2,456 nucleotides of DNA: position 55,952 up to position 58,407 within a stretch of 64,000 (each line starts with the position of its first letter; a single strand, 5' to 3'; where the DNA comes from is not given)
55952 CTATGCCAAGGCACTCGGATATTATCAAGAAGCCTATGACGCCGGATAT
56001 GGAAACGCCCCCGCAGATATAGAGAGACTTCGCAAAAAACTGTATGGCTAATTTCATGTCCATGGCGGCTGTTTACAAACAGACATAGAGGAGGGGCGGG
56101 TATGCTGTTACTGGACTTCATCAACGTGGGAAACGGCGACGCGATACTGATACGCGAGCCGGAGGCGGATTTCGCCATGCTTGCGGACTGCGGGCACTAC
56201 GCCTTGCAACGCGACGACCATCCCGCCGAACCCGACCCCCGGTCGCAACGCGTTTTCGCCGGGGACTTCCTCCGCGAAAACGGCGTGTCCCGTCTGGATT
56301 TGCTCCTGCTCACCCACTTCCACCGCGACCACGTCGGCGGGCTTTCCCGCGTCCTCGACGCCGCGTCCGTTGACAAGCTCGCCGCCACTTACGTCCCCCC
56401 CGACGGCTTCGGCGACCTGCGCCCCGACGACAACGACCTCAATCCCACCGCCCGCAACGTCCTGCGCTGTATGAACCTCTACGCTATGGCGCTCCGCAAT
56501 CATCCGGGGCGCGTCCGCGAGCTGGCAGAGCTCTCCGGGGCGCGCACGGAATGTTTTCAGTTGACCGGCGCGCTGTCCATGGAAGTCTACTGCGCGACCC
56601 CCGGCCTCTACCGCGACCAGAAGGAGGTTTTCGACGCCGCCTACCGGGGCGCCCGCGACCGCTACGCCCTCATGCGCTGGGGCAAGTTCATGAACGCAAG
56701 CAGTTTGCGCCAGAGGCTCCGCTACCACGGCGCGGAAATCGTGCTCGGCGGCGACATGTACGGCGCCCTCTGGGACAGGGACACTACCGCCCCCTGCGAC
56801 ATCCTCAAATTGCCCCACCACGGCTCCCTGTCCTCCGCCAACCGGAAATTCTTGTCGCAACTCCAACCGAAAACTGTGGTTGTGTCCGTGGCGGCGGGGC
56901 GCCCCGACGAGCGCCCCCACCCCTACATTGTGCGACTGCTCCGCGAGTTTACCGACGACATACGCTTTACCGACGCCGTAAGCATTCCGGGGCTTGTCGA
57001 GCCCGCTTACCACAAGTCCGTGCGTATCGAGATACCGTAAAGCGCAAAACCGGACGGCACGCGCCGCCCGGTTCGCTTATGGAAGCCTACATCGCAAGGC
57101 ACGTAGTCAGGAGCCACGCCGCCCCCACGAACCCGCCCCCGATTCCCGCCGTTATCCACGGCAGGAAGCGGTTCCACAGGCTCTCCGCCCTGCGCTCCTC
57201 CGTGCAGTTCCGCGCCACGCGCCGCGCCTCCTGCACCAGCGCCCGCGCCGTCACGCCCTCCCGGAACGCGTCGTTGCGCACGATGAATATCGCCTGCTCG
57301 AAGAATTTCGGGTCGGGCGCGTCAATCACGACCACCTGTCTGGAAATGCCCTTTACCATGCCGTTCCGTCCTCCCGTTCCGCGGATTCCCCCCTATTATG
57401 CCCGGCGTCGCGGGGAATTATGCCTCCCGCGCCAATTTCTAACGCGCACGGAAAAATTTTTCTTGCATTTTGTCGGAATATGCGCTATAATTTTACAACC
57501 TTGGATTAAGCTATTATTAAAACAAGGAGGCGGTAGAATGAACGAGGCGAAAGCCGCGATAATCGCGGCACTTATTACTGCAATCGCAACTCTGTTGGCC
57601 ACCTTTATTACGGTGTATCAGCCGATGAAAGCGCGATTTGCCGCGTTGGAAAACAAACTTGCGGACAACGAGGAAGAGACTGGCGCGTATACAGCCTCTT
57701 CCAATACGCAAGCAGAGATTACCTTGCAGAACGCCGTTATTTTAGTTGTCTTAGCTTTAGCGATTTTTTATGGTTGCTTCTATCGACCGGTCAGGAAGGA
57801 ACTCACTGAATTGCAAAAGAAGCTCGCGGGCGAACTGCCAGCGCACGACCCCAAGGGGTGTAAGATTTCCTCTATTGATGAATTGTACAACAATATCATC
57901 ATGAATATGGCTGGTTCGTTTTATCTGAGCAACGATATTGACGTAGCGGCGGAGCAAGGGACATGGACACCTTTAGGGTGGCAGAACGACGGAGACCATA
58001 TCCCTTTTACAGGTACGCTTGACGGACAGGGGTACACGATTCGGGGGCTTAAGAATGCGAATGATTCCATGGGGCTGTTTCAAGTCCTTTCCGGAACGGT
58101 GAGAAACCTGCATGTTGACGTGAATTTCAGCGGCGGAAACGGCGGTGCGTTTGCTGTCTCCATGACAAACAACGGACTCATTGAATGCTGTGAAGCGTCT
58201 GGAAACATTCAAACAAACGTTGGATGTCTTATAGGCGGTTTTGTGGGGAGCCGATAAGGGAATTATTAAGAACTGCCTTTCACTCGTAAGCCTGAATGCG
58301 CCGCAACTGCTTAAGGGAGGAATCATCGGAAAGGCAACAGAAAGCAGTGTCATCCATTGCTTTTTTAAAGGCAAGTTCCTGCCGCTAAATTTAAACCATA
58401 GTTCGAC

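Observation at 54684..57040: Lower-GC TIR-Sel1-repeat gene with its own promoter, directly followed by a ComEC-type MBL-fold hydrolase: candidate NADase/defence-like two-gene module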

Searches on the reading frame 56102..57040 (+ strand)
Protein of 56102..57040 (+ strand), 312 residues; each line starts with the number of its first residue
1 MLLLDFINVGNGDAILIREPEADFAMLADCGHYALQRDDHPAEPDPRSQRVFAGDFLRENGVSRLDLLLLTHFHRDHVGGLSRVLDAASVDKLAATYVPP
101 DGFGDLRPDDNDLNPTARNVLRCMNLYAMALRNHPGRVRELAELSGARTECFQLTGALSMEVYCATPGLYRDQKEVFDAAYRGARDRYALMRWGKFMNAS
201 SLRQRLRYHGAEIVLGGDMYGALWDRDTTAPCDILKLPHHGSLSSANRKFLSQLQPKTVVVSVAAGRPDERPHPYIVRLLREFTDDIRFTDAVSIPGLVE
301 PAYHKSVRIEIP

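Call 3: search_protein_families(library=pfam, proteins=[window:56102-57040:+], max_evalue=0.01)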
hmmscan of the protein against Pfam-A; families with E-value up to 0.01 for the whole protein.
window:56102-57040:+ (312 aa): 2 families
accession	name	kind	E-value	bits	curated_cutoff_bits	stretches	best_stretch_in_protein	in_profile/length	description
PF00753.33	Lactamase_B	-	1.2e-07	32.3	22.7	1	23-95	15-74/196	Metallo-beta-lactamase superfamily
PF12706.13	Lactamase_B_2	-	0.0014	18.7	27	1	59-106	25-70/200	Beta-lactamase superfamily domain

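Call 4: search_protein_families(library=padloc, proteins=[window:56102-57040:+], max_evalue=0.1)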
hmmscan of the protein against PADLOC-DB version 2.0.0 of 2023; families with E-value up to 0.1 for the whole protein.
window:56102-57040:+ (312 aa): 7 families
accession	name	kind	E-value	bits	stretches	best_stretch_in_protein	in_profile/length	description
PDLC03854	LmuA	-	4.8e-13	46.9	2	4-90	5-82/345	-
PDLC03805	RTasMBL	-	9.6e-10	36.1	2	229-264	224-259/322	DRT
PDLC02158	Avs1a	-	4.3e-06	24.2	2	232-284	296-344/392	-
PDLC04675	PDC-M48B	-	2.6e-05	21.6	1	230-263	196-229/291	-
PDLC04676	PDC-M48B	-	0.00039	17.3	1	63-94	59-90/357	-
PDLC04673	PDC-M48B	-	0.00099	16.6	0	228-265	193-231/296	-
PDLC04677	PDC-M48B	-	0.0012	16.2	0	3-32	4-36/339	-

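Call 5: search_protein_families(library=ncbifam, proteins=[window:56102-57040:+], max_evalue=0.01)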
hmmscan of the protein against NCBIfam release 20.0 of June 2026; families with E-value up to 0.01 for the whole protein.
window:56102-57040:+ (312 aa): 8 families
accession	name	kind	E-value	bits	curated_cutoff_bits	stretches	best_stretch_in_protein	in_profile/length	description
TIGR00361.1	ComEC_Rec2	equivalog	4.7e-15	54.8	190.05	2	4-93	443-520/663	DNA internalization-related competence protein ComEC/Rec2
NF049846.1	blaAHM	exception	2.8e-09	36.3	590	1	55-93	100-138/304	AHM family subclass B3-like metallo-beta-lactamase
NF058524.1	6A-MBL_enzyme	equivalog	5.2e-08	32.4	220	1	7-90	2-82/346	anti-phage 6A-MBL system MBL-fold protein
NF041809.1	Avs1a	equivalog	2.1e-06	26.7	420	0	226-275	288-334/387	AVAST type 1 anti-phage system MBL fold metallo-hydrolase Avs1a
NF008580.0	PRK11539.1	equivalog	1.6e-05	23.5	969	1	232-267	660-695/758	ComEC family protein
TIGR03413.1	GSH_gloB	equivalog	0.0009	18.7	200.8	1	55-90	35-69/248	hydroxyacylglutathione hydrolase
TIGR02651.1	RNase_Z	equivalog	0.007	15.5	292.95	0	61-91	48-78/302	ribonuclease Z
NF000806.0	PRK00055.2-4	equivalog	0.01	15.1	363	0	61-99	50-88/280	ribonuclease Z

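Call 18: find_related_loci(query=window:56102-57040:+, collection=genome_contigs, flank=6000)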
Query window:56102-57040:+ (312 aa) in genome_contigs; peptide patterns used: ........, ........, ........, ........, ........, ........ (x = any residue, [..] = any of these).
159 stretches matched a pattern; 78 encode a relative of the query (tblastn E <= 1e-3); 77 distinct loci.
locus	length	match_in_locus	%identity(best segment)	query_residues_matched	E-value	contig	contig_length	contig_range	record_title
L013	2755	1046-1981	80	1-312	0e+0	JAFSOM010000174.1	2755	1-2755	MAG: Oscillibacter sp. isolate RGIG3329 Goat_Reticulum-6__c142844, whole genome shotgun sequence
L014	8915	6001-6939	79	1-312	4e-169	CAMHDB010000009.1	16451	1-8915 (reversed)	MAG: uncultured Oscillibacter sp. isolate SRR11784294_bin.28_metaWRAP_v1.3_MAG genome assembly, contig: ERZ12203157.3623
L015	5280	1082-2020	78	1-312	2e-171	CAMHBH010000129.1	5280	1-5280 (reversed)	MAG: uncultured Oscillibacter sp. isolate SRR11784288_bin.10_metaWRAP_v1.3_MAG genome assembly, contig: ERZ12202745.9074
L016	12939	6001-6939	77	1-312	6e-165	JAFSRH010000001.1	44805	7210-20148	MAG: Oscillibacter sp. isolate RGIG3402 Goat_Reticulum.Co__c26901, whole genome shotgun sequence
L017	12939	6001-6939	68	1-312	2e-141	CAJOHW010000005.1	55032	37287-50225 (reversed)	uncultured Oscillibacter sp. isolate Red_deer_4_mag_151 genome assembly, contig: scaffold_991, whole genome shotgun sequ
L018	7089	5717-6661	67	1-311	7e-141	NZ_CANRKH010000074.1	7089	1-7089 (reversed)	MAG: uncultured Dysosmobacter sp. isolate Lapin-021__bin87 Lapin-021__NODE_12544_length_7089_cov_5.918996, whole genome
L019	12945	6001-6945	64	1-311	1e-135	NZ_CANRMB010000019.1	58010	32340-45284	MAG: uncultured Dysosmobacter sp. isolate Lapin-030__bin84 Lapin-030__NODE_787_length_58010_cov_10.648646, whole genome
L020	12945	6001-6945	64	1-311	1e-131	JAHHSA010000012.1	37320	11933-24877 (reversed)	MAG: Oscillibacter sp. isolate MAG044 MAG044_12, whole genome shotgun sequence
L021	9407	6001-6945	63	1-311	8e-131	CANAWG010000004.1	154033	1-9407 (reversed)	MAG TPA_asm: uncultured Oscillibacter sp. isolate SRR16350208_bin.4_metawrap_v1.3_MAG genome assembly, contig: NODE.9_le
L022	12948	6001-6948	63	1-312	1e-130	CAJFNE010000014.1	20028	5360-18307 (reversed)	uncultured Oscillibacter sp. isolate Chicken_8_mag_131 genome assembly, contig: MAGpy_11413_8_idba_bin_131_fascaffold_31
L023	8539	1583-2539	66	1-311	3e-130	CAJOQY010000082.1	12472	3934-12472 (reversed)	uncultured Oscillibacter sp. isolate Rumen_Coassembly_mag_971 genome assembly, contig: k87_3520398, whole genome shotgun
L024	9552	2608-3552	65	1-311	2e-129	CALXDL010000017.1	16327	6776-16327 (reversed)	MAG: uncultured Oscillospiraceae bacterium isolate E14__bin99 genome assembly, contig: E14__k127_4849054, whole genome s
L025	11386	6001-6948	64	1-312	3e-129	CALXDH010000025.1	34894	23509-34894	MAG: uncultured Oscillospiraceae bacterium isolate BRZ_CF__bin49 genome assembly, contig: BRZ_CF__NODE_1313_length_34894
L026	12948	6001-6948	63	1-312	6e-128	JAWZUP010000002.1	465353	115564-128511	Oscillospiraceae bacterium CM710M_45 LM_D7-10_M1-4-5_NODE_2, whole genome shotgun sequence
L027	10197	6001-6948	62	1-312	5e-127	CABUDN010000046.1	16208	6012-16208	MAG TPA_asm: uncultured Oscillibacter sp. isolate MGYG-HGUT-03910 genome assembly, contig: GUT_GENOME249374_46, whole ge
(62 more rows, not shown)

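Call 44: search_protein_families(library=pfam, proteins=[L013:84-1028:+], max_evalue=0.01)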
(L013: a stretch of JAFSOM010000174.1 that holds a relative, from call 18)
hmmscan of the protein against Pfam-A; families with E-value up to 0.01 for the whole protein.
L013:84-1028:+ (314 aa): 2 families
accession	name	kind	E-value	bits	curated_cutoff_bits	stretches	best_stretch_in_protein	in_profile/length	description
PF04471.18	Mrr_cat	-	1.1e-23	84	21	1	175-284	2-115/115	Restriction endonuclease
PF22722.2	NA-iREase1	-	6.6e-07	29.7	27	1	182-281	1-105/106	NACHT-associated inactive Restriction Endonuclease 1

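Call 48: find_homologous_proteins(query=window:56102-57040:+, max_evalue=0.00001)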
Query window:56102-57040:+ (312 aa): 557 proteins with E <= 0.00001 among 3998 candidates; the best 120 are listed.
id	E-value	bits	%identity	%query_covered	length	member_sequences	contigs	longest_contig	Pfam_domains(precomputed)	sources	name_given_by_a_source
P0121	8.6e-211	716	100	100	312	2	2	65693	PF00753.34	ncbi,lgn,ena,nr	ncbi:MAG: MBL fold metallo-hydrolase [Oscillibacter sp.]|nr:MBL fold metallo-hydrolase [Oscillibacte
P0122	2.1e-183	626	88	100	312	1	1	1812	PF00753.34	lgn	-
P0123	2.5e-178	610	83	100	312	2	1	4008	PF00753.34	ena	-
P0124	4.0e-178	609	83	100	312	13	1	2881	PF00753.34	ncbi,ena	-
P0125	6.2e-173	592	81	100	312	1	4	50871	PF00753.34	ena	-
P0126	3.7e-171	586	80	100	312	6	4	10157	PF00753.34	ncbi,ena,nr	ncbi:MAG: MBL fold metallo-hydrolase [Oscillibacter sp.]|nr:MBL fold metallo-hydrolase [Oscillibacte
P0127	2.7e-170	583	80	100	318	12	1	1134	PF00753.34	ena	-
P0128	1.1e-167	575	79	100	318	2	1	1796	PF00753.34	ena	-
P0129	1.4e-167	574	80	100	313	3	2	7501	PF00753.34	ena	-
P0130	2.1e-165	567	78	100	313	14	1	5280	PF00753.34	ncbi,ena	-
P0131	3.5e-163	560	77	100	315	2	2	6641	PF00753.34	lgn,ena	-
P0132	2.7e-162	557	78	100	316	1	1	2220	-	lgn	-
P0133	4.0e-162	557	77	100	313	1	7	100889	PF00753.34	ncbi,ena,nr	ncbi:MAG: MBL fold metallo-hydrolase [Oscillibacter sp.]|nr:MBL fold metallo-hydrolase [Oscillibacte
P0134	9.5e-159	545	76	100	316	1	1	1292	PF00753.34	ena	-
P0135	3.7e-146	504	72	100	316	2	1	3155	PF00753.34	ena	-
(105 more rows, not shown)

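Call 49: find_encoding_contigs(protein=P0122, flank=6000, max_places=3)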
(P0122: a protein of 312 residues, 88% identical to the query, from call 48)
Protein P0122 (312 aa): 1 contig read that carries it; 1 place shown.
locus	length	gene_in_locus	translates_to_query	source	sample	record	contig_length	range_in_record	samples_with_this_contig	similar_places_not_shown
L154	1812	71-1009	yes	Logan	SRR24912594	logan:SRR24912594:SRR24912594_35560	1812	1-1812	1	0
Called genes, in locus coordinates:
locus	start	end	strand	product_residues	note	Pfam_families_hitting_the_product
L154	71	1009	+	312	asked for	PF00753:Lactamase_B (weak)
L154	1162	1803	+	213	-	PF04263:TPK_catalytic, PF04265:TPK_B1_binding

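Call 50: find_encoding_contigs(protein=P0125, flank=6000, max_places=4)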
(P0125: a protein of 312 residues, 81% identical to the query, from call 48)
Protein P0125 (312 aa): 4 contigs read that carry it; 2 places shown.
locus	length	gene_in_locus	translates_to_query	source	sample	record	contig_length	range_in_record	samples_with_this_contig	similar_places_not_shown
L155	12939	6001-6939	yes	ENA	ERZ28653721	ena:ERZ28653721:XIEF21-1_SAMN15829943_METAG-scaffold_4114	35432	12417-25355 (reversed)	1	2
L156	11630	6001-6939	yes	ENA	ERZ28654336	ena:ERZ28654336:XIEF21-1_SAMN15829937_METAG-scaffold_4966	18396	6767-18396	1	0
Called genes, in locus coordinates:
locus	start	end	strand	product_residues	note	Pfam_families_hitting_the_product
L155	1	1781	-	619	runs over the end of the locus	PF25954:Beta-barrel_RND_2 (weak), PF25975:CzcB_C (weak), PF25989:YknX_C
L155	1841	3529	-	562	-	-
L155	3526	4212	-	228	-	PF00440:TetR_N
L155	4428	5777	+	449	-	PF01554:MatE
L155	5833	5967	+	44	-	-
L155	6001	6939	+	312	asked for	PF00753:Lactamase_B (faint)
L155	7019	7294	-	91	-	-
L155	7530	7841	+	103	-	PF00829:Ribosomal_L21p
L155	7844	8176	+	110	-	PF04327:Peptidase_Prp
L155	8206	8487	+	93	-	PF01016:Ribosomal_L27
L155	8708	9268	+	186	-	PF14277:DUF4364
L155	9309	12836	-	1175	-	PF02811:PHP, PF07733:DNA_pol3_alpha, PF17657:DNA_pol3_finger, PF14579:HHH_6, PF01336:tRNA_anti-codon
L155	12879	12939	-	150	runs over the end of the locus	PF09719:C_GCAxxG_C_C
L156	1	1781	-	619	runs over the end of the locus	PF25954:Beta-barrel_RND_2 (weak), PF25975:CzcB_C (weak), PF25989:YknX_C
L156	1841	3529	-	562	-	-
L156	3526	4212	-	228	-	PF00440:TetR_N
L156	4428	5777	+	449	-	PF01554:MatE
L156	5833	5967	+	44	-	-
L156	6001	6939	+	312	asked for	PF00753:Lactamase_B (faint)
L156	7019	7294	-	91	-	-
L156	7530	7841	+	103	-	PF00829:Ribosomal_L21p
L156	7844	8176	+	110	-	PF04327:Peptidase_Prp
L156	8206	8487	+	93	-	PF01016:Ribosomal_L27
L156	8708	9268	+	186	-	PF14277:DUF4364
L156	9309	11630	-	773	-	?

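Call 56: search_protein_families(library=pfam, proteins=[L155:5833-5967:+], max_evalue=1)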
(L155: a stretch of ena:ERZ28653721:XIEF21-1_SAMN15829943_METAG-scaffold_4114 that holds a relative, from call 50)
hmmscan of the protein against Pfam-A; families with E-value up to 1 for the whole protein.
L155:5833-5967:+ (44 aa): 0 families

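Call 62: search_solved_structures(query=A3, max_evalue=0.01, show_alignments=1)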
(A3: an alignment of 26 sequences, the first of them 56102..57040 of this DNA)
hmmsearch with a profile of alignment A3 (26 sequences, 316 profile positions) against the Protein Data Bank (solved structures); distinct sequences matched with E-value up to 0.01: 8.
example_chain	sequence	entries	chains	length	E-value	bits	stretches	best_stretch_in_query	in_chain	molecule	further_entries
9ic4_A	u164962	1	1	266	1.7e-16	63.7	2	4-97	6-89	Competence protein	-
30bt_A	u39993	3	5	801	5.3e-14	55.5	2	4-97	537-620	Beta-lactamase-like domain | ComEC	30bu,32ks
12qj_A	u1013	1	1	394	1.7e-11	47.2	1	5-97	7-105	Choline binding protein E CbpE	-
1wra_A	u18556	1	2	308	5.5e-11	45.5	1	5-97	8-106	Teichoic acid phosphorylcholine esterase/choline binding protein E (cbpE)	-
2bib_A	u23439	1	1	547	4.1e-10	42.7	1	5-97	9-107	TEICHOIC ACID PHOSPHORYLCHOLINE ESTERASE/ CHOLINE BINDING PROTEIN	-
9vc6_A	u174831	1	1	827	1.4e-08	37.6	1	3-102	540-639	Competence protein ComEC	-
9vcb_A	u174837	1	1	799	0.0012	21.4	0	231-282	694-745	DNA internalization-related competence protein ComEC/Rec2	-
9vcf_A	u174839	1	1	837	0.0013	21.3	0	231-282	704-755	DNA internalization-related competence protein ComEC/Rec2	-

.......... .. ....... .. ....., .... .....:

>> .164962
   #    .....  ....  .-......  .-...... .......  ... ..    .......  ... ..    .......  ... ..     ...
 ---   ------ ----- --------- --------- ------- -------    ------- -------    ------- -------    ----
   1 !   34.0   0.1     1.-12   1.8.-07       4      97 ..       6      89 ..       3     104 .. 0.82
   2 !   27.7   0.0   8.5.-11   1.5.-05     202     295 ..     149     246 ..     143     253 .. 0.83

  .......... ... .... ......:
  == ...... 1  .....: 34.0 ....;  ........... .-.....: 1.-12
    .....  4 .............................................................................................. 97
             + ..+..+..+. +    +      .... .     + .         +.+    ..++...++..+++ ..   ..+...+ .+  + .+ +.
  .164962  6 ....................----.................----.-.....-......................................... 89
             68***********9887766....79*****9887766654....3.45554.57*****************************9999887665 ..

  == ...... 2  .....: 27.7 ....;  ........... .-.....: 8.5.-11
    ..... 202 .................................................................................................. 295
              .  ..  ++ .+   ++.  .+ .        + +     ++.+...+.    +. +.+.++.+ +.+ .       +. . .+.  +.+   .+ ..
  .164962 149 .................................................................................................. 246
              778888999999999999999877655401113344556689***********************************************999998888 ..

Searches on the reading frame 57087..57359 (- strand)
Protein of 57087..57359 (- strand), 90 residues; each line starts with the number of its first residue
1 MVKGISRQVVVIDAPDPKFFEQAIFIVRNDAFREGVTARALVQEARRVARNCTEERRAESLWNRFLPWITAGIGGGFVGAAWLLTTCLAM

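Call 3: search_protein_families(library=pfam, proteins=[window:57087-57359:-], max_evalue=0.01)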
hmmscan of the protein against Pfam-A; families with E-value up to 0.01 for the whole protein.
window:57087-57359:- (90 aa): 0 families

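Call 4: search_protein_families(library=padloc, proteins=[window:57087-57359:-], max_evalue=0.1)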
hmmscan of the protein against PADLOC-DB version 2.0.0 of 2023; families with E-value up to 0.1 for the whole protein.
window:57087-57359:- (90 aa): 0 families

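Call 5: search_protein_families(library=ncbifam, proteins=[window:57087-57359:-], max_evalue=0.01)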
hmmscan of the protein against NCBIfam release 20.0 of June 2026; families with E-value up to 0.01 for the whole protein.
window:57087-57359:- (90 aa): 0 families

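Call 56: search_protein_families(library=pfam, proteins=[window:57087-57359:-], max_evalue=1)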
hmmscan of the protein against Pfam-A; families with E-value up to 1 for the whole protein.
window:57087-57359:- (90 aa): 0 families

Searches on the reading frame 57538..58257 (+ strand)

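Call 56: search_protein_families(library=pfam, proteins=[window:57538-58257:+], max_evalue=1)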
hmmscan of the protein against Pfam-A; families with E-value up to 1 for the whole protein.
window:57538-58257:+ (239 aa): 3 families
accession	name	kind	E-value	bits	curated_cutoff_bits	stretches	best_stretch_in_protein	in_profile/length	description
PF05342.19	Peptidase_M26_N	-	0.013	15.2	27.7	1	112-221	142-249/250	M26 IgA1-specific Metallo-endopeptidase N-terminal region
PF24073.1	DUF7365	-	0.029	14.9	27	0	2-45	3-46/101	Coiled-coil region of unknown function (DUF7365)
PF11699.14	CENP-C_C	-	0.046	14.4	29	1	166-215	22-71/85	Mif2/CENP-C like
